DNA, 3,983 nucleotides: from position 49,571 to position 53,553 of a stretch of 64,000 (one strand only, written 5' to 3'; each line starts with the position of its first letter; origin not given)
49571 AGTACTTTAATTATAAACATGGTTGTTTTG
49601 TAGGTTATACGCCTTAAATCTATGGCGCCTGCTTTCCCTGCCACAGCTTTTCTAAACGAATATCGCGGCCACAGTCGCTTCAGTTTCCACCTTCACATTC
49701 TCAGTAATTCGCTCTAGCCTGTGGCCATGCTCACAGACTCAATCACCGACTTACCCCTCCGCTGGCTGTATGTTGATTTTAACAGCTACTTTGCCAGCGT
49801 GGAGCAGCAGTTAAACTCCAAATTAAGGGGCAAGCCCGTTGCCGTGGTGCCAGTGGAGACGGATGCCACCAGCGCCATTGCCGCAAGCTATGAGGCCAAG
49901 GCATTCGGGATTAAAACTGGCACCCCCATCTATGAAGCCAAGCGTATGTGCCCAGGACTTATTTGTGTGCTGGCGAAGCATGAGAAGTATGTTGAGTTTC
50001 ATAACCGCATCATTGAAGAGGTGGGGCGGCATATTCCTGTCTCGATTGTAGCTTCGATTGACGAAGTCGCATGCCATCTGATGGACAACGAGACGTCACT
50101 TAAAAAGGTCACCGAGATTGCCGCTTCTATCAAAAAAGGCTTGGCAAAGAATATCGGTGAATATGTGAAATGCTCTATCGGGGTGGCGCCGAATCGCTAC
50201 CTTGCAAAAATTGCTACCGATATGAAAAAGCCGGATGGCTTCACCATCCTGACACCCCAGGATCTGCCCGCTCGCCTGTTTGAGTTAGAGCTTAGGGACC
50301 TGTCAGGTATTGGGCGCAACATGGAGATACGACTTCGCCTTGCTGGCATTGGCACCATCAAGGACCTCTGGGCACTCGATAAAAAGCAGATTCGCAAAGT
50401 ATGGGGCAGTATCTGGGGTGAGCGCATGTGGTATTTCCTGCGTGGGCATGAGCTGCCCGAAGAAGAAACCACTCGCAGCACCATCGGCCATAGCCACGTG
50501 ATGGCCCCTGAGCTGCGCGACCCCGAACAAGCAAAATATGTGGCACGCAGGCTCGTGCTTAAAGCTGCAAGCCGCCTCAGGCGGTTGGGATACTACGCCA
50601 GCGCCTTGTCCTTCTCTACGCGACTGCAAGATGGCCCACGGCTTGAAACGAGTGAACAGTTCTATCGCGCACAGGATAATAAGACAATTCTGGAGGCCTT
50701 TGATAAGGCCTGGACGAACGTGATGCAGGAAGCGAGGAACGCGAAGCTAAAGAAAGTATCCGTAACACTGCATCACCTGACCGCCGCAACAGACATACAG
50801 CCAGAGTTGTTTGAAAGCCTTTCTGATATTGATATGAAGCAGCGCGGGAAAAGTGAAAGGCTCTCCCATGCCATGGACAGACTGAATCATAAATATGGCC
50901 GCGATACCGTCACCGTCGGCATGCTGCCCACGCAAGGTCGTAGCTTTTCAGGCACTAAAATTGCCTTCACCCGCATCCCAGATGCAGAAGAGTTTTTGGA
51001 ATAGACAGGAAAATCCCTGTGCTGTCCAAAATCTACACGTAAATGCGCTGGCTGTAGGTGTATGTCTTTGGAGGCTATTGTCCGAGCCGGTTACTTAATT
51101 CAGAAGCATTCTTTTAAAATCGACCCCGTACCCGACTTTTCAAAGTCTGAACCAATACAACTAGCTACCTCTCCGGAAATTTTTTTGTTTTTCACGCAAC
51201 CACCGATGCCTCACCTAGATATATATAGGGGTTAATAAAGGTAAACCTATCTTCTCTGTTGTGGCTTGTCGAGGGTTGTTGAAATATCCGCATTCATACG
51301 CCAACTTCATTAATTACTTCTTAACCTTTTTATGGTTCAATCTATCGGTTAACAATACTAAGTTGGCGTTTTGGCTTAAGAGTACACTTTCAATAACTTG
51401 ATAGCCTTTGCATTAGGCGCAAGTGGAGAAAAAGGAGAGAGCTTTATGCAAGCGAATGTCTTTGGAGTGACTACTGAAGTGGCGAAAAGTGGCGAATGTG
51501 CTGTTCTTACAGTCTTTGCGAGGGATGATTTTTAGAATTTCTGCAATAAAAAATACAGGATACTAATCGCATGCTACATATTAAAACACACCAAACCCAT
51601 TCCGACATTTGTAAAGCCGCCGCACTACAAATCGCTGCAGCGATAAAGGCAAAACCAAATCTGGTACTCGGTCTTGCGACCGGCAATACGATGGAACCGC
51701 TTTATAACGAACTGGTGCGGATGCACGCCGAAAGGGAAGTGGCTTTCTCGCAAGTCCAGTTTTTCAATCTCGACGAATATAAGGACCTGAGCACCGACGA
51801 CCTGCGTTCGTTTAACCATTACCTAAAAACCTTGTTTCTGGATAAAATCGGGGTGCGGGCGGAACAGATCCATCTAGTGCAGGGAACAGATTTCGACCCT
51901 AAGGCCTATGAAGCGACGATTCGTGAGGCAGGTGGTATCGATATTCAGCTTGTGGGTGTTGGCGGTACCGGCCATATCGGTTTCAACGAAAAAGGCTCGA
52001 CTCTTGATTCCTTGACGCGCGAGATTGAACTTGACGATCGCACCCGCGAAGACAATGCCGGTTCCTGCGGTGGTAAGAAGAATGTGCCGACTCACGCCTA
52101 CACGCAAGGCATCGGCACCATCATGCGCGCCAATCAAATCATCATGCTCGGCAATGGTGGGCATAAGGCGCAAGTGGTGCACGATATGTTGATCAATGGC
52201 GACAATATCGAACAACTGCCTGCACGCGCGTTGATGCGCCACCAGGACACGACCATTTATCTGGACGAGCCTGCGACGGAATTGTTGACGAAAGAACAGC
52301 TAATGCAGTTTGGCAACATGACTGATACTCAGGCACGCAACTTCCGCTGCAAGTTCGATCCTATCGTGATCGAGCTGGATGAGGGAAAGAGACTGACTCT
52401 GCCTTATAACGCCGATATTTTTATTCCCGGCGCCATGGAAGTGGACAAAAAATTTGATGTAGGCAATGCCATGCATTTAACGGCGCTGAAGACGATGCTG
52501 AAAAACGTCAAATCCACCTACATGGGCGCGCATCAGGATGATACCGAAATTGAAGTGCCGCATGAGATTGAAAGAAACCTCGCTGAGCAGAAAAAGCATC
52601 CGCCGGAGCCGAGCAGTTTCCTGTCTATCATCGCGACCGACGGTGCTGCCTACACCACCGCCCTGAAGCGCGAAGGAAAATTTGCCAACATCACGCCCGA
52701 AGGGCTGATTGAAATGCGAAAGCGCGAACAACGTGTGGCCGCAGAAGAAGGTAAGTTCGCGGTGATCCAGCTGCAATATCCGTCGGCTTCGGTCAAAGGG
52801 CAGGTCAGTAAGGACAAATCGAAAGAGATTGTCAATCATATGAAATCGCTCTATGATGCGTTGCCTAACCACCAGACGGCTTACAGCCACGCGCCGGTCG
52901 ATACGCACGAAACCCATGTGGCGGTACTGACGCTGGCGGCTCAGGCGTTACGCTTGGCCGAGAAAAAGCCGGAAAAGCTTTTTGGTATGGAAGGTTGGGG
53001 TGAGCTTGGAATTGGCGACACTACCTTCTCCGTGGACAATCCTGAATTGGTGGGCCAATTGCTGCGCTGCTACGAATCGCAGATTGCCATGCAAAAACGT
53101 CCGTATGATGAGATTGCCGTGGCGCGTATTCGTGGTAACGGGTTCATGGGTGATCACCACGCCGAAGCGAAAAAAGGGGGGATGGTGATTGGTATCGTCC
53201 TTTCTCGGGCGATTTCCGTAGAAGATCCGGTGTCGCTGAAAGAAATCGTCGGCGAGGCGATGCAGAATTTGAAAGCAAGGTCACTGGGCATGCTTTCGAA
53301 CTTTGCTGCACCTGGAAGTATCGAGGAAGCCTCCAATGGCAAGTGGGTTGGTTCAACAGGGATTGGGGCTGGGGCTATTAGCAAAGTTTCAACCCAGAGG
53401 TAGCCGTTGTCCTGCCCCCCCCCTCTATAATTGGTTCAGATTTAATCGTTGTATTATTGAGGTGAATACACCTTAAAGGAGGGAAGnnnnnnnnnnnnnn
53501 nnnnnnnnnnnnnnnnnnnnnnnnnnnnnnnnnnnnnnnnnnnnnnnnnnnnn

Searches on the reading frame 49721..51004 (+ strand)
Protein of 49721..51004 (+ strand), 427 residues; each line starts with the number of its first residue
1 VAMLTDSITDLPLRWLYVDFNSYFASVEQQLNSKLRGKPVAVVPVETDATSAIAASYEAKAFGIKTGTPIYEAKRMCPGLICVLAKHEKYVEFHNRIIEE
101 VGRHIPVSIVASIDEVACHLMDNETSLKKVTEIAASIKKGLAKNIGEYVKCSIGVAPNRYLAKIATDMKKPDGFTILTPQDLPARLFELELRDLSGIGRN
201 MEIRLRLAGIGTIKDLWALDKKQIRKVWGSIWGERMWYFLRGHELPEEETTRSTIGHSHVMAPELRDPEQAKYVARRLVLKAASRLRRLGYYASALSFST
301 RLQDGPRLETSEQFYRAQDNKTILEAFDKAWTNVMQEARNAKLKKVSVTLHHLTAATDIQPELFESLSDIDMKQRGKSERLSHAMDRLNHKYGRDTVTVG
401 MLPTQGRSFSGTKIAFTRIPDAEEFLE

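Call 63: search_protein_families(library=pfam, proteins=[window:49721-51004:+], max_evalue=0.001)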
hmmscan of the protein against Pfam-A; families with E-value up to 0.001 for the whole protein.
window:49721-51004:+ (427 aa): 5 families
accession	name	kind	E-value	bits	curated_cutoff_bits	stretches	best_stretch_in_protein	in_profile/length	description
PF00817.25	IMS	-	8.3e-35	120.3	23.2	1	18-167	1-148/148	impB/mucB/samB family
PF11799.13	IMS_C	-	4.1e-09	37.3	20.7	1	253-362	2-108/109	impB/mucB/samB family C-terminal domain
PF21999.2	IMS_HHH_1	-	1.4e-08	35.5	27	1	192-242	1-51/53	DNA polymerase-iota, thumb domain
PF13438.11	DUF4113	-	0.0001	22.7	24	1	379-400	1-22/51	Domain of unknown function (DUF4113)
PF14520.12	HHH_5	-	0.00044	21.1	27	0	189-227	2-40/57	Helix-hairpin-helix domain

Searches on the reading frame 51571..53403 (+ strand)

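Call 63: search_protein_families(library=pfam, proteins=[window:51571-53403:+], max_evalue=0.001)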
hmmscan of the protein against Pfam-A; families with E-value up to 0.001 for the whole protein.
window:51571-53403:+ (610 aa): 1 family
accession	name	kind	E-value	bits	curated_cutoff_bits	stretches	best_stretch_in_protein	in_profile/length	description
PF01182.26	Glucosamine_iso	-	5.3e-17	62.8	27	1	10-228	7-223/225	Glucosamine-6-phosphate isomerases/6-phosphogluconolactonase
